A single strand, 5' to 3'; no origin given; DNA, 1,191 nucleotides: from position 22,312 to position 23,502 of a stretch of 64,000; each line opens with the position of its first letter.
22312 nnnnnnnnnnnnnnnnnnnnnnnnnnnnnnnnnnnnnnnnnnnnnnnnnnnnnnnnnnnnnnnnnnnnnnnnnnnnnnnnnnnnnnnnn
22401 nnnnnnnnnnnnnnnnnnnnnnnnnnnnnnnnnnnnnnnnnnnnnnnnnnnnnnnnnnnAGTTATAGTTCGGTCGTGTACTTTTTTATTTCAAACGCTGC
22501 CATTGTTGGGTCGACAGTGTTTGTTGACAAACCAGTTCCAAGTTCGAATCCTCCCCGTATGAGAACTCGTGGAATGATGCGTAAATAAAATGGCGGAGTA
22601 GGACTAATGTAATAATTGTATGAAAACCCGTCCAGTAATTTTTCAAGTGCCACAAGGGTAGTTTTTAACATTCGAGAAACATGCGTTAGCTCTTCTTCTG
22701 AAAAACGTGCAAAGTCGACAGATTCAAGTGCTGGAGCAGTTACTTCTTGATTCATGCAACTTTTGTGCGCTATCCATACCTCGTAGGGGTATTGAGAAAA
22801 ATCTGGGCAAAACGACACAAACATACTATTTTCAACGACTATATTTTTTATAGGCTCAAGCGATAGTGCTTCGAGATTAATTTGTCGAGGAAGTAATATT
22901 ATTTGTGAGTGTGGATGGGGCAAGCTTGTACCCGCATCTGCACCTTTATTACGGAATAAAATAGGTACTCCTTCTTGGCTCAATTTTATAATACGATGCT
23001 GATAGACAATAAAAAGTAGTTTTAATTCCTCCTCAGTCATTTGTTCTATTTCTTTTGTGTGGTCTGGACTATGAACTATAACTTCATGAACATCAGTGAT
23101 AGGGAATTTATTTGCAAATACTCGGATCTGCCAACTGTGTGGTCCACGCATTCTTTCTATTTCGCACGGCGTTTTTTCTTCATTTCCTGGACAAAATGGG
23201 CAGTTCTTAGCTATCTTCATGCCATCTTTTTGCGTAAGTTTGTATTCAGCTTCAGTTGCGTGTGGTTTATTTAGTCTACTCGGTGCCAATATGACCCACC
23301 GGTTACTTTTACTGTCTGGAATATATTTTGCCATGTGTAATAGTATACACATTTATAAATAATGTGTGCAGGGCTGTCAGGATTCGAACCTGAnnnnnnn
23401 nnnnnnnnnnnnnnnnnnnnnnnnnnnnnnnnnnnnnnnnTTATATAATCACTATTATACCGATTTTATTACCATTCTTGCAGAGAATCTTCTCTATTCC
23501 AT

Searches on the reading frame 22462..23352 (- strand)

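Call 80: search_protein_families(library=pfam, proteins=[window:22462-23352:-], max_evalue=0.001)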
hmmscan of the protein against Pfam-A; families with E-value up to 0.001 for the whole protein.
window:22462-23352:- (296 aa): 5 families
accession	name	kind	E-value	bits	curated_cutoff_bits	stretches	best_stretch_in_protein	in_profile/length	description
PF01087.27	GalP_UDP_transf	-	8.2e-11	43.1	22.1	1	90-151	113-177/184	Galactose-1-phosphate uridyl transferase, N-terminal domain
PF16285.10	DUF4931_N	-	3.1e-06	27.7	24.1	1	49-153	18-120/124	Domain of unknown function (DUF4931) N-terminal domain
PF19327.4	Ap4A_phos_N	-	3.7e-05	23.7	23.1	1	41-168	63-174/177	Ap4A phosphorylase N-terminal domain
PF01230.28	HIT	-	0.00017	22.6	21.5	0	77-151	16-92/98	HIT domain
PF16268.10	DUF4921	-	0.00093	18.7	28.5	0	19-70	18-66/425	Domain of unknown function (DUF4921)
